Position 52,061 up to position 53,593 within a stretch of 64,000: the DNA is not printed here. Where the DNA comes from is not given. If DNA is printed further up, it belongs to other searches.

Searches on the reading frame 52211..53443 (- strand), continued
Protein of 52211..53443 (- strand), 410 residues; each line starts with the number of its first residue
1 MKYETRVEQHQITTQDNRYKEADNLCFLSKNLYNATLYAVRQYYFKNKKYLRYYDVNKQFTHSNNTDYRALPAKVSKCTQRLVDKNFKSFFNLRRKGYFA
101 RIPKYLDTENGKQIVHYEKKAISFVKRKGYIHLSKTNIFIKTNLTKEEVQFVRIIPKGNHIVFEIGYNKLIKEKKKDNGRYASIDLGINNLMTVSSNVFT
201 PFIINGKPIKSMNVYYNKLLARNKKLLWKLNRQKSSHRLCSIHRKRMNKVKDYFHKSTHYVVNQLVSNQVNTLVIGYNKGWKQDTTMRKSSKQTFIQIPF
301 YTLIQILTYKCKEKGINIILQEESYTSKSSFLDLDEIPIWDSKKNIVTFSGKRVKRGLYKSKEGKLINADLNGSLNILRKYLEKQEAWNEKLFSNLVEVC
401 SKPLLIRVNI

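Call 52: search_solved_structures(query=A1, max_evalue=0.01, show_alignments=4)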
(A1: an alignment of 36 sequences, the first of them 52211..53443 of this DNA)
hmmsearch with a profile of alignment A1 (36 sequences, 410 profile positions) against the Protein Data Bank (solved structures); distinct sequences matched with E-value up to 0.01: 6.
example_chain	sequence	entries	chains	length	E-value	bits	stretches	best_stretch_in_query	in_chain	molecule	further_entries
9yyg_A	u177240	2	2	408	2.8e-11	46.1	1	29-264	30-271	AI-designed RNA-guided nuclease | AI-generated RNA-guided nuclease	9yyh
8bf8_A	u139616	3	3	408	2e-07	33.4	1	30-264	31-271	RNA-guided DNA endonuclease TnpB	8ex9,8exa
8h1j_A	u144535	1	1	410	2e-07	33.4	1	30-264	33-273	RNA-guided DNA endonuclease TnpB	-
9nzo_B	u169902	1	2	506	0.00023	23.3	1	177-377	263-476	Cas12f Effector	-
9nzr_A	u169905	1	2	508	0.00023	23.3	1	177-377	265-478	Cas12f Nuclease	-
8j3r_A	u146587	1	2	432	0.0091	18.1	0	148-377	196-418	Transposase IS605 OrfB C-terminal domain-containing protein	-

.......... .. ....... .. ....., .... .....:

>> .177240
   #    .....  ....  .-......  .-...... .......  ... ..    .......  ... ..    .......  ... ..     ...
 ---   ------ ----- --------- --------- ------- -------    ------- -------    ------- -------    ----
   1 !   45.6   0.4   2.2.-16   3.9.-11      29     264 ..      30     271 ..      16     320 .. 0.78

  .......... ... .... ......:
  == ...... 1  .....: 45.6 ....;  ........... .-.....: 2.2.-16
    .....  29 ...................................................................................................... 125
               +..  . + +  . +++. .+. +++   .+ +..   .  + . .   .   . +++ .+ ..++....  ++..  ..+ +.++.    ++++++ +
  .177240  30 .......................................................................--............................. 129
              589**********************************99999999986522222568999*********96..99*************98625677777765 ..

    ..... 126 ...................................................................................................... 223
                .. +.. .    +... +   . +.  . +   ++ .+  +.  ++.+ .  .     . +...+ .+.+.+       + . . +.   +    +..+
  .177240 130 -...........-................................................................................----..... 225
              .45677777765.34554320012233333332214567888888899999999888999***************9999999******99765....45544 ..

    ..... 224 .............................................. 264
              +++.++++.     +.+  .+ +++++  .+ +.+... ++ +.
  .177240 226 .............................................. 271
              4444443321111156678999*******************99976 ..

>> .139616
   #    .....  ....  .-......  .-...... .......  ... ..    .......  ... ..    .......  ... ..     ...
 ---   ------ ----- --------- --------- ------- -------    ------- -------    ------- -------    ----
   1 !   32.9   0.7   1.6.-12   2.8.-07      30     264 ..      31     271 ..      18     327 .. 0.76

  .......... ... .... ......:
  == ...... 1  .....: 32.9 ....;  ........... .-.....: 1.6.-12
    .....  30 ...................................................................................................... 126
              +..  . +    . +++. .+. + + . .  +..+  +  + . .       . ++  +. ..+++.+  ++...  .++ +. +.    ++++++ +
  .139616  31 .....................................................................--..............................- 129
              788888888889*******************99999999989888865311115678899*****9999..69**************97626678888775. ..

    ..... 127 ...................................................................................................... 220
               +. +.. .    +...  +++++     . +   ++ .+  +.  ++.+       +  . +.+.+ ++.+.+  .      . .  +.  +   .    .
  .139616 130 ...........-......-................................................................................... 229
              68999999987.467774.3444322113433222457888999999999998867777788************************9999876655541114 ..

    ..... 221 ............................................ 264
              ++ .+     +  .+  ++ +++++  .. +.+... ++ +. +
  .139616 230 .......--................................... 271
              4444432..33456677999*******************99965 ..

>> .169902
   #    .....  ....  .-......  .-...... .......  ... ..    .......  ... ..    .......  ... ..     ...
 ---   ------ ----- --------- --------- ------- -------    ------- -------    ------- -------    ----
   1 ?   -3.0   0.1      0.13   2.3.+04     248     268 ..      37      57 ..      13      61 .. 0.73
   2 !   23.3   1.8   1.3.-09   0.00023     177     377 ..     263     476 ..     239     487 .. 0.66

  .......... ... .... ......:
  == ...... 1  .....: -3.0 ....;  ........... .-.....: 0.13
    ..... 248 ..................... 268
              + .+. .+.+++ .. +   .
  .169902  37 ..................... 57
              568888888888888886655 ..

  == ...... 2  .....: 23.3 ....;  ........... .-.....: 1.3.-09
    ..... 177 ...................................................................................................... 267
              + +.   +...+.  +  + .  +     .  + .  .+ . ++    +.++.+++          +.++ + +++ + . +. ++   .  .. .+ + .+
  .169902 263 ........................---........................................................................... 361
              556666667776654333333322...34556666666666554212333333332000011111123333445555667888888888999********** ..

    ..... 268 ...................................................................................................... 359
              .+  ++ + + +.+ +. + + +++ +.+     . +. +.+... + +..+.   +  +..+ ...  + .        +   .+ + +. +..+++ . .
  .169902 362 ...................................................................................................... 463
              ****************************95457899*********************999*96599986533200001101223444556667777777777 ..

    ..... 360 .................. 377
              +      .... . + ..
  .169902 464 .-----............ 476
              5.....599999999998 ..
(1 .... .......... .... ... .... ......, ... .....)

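Call 56: find_related_loci(query=A1, collection=viral_contigs, flank=2500)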
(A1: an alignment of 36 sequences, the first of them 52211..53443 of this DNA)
Query A1 (410 aa) in viral_contigs; peptide patterns used: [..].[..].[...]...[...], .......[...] (x = any residue, [..] = any of these).
600 stretches matched a pattern (row limit reached: there are more); 544 encode a relative of the query (tblastn E <= 1e-3); the best 80 are kept; 80 distinct loci.
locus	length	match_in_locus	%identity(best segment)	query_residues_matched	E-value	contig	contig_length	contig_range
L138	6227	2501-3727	84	1-409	0e+0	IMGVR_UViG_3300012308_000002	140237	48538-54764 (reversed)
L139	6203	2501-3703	57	7-408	4e-144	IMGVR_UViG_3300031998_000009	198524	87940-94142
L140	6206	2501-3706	53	1-405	1e-136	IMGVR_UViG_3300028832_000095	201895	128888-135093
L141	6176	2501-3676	54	7-405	2e-134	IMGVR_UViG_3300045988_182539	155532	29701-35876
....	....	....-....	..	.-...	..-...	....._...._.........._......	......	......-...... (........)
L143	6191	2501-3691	50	8-410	6e-126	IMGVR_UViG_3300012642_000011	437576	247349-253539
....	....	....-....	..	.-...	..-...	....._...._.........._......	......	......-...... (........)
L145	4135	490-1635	53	7-405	6e-120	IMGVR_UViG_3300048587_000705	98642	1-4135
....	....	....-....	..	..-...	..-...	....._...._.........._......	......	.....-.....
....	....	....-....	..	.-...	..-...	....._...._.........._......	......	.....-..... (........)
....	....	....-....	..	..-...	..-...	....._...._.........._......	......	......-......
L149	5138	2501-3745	51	6-409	3e-117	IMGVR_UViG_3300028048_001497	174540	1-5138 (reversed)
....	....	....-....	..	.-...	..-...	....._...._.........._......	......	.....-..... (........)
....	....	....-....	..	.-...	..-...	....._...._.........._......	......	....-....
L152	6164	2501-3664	49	7-410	8e-116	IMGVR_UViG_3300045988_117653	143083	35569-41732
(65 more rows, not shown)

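Call 83: search_protein_families(library=pfam, proteins=[L080:2360-2998:+], max_evalue=0.01)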
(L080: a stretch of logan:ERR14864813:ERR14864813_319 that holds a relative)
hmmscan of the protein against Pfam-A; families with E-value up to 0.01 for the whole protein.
L080:2360-2998:+ (213 aa): 5 families
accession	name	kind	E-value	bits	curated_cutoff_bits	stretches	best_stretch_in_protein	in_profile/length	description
PF00239.26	Resolvase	-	5.9e-17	62.5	23.3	1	73-204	2-133/145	Resolvase, N terminal domain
PF12728.13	HTH_17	-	2.9e-08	34.3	27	1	11-61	1-50/51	Helix-turn-helix domain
PF00376.29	MerR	-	2e-06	27.9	28.2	1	14-48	2-37/38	MerR family regulatory protein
PF13411.12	MerR_1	-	1.4e-05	25.5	21.6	1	12-47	1-36/69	MerR HTH family regulatory protein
PF12964.13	DUF3853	-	0.0069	17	22.1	0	9-50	44-85/97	Protein of unknown function (DUF3853)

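Call 103: search_protein_families(library=padloc, proteins=[window:52211-53443:-], max_evalue=0.01)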
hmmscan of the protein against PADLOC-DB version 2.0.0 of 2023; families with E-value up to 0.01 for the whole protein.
window:52211-53443:- (410 aa): 5 families
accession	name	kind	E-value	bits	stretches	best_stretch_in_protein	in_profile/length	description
PDLC01691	Cas12f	-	1.3e-13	49.6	1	52-328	48-289/332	CAS-V-F; effector__SPE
PDLC01039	Csx1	-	7.3e-10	36.9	1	30-383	17-309/315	found elsewhere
PDLC01677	Cas12f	-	1.6e-07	28.7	1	167-385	297-504/506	Cas14b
PDLC00932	Cas12u3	-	6.8e-06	23.7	1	17-377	48-385/398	Cas12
PDLC01673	Cas12f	-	8.2e-05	19.7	1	107-387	256-506/507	CAS-V-F; effector__SPE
